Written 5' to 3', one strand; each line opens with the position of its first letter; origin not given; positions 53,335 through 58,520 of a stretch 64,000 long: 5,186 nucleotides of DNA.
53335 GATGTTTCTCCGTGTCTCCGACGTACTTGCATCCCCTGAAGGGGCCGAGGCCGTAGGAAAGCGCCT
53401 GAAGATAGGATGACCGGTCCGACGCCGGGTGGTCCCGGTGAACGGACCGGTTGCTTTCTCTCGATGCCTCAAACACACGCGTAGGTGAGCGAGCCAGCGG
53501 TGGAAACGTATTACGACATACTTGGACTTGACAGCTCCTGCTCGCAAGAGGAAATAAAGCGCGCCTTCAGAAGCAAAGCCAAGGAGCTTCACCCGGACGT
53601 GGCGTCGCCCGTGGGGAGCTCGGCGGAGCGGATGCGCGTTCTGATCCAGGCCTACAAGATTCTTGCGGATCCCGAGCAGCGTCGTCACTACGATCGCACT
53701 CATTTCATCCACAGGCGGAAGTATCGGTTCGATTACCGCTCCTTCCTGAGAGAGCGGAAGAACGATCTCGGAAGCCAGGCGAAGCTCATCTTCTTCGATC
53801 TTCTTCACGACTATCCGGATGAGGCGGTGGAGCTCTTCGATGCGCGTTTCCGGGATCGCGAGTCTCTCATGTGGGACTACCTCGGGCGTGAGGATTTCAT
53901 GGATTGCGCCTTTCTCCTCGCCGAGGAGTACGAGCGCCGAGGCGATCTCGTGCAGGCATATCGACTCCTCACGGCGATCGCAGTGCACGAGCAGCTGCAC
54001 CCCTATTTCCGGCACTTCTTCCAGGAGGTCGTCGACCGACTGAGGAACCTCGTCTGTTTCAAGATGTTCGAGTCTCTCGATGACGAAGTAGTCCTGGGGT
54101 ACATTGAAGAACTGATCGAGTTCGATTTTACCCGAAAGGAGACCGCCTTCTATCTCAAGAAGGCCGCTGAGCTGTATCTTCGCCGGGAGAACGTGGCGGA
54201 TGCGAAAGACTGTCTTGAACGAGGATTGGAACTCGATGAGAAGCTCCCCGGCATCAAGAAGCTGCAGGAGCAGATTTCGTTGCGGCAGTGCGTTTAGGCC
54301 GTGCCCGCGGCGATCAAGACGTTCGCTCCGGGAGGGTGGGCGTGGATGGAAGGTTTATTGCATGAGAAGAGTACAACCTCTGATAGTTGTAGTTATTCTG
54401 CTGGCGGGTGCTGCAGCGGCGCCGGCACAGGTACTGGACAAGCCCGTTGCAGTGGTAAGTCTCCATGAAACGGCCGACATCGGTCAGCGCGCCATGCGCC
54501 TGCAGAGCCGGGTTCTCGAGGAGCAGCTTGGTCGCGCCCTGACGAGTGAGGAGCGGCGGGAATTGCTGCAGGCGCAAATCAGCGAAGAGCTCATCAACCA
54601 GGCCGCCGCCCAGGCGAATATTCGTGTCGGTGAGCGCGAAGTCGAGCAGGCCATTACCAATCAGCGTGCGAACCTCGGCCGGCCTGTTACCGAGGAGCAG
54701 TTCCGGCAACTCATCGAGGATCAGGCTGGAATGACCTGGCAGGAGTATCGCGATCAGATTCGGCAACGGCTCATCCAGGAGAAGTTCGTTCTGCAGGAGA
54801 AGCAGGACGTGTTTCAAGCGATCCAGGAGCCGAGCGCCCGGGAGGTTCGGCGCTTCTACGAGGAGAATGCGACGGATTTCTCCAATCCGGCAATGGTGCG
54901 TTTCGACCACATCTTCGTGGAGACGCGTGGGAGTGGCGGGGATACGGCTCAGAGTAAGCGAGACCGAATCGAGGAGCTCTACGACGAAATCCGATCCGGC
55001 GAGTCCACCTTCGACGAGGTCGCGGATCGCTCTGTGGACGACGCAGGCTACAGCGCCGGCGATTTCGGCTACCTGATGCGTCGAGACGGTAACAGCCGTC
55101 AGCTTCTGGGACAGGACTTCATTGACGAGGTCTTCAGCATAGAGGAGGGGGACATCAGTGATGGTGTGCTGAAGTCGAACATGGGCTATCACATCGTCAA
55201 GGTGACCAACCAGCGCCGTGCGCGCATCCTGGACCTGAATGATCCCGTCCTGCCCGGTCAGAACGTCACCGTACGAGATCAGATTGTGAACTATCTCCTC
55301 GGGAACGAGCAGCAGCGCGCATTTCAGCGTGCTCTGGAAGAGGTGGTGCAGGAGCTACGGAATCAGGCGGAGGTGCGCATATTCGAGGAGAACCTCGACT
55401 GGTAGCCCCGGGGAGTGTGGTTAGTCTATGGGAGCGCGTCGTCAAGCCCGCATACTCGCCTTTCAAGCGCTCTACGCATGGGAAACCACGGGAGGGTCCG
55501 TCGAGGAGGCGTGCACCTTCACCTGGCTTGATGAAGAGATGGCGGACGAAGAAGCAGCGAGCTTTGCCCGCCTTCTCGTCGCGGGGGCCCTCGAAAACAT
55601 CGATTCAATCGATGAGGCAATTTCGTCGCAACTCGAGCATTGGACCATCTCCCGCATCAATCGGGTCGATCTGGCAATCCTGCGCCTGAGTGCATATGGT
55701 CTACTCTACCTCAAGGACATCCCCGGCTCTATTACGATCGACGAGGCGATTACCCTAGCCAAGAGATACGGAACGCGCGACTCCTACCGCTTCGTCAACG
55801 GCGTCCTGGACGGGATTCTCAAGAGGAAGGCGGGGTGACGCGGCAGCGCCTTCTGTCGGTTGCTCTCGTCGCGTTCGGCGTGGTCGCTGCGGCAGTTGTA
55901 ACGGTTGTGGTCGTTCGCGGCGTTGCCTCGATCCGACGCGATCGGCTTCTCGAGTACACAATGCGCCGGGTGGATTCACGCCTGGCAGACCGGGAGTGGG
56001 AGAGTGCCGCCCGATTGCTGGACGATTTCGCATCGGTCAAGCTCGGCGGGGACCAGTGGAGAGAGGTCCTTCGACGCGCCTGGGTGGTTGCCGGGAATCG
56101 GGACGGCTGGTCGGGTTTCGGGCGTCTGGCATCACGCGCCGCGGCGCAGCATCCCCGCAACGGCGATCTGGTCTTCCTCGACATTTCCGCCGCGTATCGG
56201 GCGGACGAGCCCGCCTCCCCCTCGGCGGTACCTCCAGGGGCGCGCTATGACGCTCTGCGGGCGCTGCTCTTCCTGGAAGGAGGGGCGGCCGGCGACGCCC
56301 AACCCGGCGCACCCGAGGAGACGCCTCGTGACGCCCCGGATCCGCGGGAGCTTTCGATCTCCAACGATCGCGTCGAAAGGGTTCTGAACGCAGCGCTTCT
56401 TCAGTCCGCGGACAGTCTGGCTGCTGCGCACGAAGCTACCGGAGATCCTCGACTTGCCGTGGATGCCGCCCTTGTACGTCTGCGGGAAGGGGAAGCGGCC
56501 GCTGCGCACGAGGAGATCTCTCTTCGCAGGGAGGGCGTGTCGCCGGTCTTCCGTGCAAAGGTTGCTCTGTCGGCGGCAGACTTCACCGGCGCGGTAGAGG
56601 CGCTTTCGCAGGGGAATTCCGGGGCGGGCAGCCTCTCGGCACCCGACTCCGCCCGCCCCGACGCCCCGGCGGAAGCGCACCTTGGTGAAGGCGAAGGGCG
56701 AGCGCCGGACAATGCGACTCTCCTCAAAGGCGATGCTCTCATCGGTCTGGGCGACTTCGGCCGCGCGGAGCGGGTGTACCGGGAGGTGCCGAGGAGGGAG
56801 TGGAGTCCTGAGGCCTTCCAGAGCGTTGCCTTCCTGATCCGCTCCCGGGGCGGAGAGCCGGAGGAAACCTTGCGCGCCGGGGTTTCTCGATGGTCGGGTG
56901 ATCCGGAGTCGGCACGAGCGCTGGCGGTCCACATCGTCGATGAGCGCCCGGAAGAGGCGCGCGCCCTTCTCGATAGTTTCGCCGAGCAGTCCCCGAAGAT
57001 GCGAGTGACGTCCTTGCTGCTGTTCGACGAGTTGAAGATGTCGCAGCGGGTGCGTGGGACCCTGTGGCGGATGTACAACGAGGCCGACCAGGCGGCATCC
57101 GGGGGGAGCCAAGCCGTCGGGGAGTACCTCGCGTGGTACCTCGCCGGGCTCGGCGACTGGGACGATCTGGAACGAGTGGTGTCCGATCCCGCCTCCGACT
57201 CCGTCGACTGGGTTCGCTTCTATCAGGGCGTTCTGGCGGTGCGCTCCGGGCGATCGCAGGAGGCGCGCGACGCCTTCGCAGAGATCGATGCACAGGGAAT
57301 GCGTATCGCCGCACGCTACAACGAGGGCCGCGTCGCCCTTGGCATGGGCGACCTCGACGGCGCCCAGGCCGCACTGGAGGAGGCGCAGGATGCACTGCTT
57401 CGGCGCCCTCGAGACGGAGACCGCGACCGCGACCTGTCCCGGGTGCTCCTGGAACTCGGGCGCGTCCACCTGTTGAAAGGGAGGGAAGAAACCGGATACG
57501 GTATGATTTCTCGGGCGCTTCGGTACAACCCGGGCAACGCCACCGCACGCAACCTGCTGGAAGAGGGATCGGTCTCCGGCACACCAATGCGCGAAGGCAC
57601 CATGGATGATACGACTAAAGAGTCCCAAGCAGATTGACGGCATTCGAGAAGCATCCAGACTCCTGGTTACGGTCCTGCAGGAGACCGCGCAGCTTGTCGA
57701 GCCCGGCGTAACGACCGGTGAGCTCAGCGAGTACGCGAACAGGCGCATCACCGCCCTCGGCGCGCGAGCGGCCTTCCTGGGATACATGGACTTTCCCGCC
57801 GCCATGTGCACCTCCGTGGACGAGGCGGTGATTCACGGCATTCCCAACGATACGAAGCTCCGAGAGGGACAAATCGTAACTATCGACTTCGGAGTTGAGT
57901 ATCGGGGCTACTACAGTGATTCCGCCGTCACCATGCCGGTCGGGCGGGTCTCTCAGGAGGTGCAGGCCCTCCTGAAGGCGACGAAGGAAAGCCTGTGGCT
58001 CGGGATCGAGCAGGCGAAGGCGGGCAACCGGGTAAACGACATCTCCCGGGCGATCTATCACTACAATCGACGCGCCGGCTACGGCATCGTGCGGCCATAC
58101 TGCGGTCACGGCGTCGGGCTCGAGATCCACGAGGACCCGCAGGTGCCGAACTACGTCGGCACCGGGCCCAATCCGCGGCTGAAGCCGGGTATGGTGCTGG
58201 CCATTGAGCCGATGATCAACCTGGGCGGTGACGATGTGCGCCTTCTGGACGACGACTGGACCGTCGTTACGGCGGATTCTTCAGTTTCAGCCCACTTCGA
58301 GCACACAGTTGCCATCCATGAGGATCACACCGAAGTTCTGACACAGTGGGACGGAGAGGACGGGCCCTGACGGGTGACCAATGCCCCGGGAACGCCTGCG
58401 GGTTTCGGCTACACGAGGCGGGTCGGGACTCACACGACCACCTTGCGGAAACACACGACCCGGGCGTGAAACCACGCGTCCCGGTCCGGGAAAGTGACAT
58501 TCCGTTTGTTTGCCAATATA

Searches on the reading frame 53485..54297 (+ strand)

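Call 6: search_protein_families(library=pfam, proteins=[window:53485-54297:+])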
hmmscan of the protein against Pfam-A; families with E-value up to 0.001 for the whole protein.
window:53485-54297:+ (270 aa): 2 families
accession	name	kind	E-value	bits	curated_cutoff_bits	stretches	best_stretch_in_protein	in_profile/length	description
PF00226.36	DnaJ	-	2e-18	66.6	27.8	1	8-70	1-63/63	DnaJ domain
PF13428.12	TPR_14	-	0.00012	22.9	23.5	0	225-255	5-35/44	Tetratricopeptide repeat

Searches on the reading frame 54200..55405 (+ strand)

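Call 6: search_protein_families(library=pfam, proteins=[window:54200-55405:+])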
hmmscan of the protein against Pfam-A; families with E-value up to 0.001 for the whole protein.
window:54200-55405:+ (401 aa): 5 families
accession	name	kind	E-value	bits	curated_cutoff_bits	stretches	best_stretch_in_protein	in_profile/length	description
PF13145.12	Rotamase_2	-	1e-14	55.8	27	1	211-346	1-116/121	PPIC-type PPIASE domain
PF13616.12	Rotamase_3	-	1.2e-14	55.3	22.5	1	229-339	12-116/116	PPIC-type PPIASE domain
PF00639.27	Rotamase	-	1.1e-13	52.4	21.7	1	237-336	1-96/97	PPIC-type PPIASE domain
PF13624.11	SurA_N_3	-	2.2e-09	37.8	27.2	1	95-196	54-161/162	SurA-like N-terminal domain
PF09312.16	SurA_N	-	3.3e-06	27.7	30.8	1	115-194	39-115/118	SurA N-terminal domain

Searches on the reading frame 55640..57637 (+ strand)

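Call 6: search_protein_families(library=pfam, proteins=[window:55640-57637:+])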
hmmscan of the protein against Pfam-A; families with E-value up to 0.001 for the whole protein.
window:55640-57637:+ (665 aa): 4 families
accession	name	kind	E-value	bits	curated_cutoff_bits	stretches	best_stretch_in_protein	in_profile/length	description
PF07719.23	TPR_2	-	1e-06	28.8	27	0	558-582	3-27/34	Tetratricopeptide repeat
PF13181.12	TPR_8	-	0.00018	21.9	25.7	0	558-583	3-28/34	Tetratricopeptide repeat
PF13424.12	TPR_12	-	0.00026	21.5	30.1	0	557-616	4-61/77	Tetratricopeptide repeat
PF07721.20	TPR_4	-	0.00042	21.1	27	0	557-581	2-26/26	Tetratricopeptide repeat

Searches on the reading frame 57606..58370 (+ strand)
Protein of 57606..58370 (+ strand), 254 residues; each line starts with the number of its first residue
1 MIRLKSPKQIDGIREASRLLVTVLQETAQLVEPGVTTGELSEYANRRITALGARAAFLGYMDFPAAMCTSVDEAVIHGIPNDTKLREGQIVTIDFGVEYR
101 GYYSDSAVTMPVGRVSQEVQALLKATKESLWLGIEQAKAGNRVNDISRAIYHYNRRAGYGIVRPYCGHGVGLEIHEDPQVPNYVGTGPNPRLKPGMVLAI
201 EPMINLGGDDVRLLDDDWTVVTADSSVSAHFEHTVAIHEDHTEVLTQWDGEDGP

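Call 6: search_protein_families(library=pfam, proteins=[window:57606-58370:+])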
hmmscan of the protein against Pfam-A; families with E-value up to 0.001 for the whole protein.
window:57606-58370:+ (254 aa): 1 family
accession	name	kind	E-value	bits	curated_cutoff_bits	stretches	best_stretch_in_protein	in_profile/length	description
PF00557.29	Peptidase_M24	-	2.8e-51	174.7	23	1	12-239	2-208/208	Metallopeptidase family M24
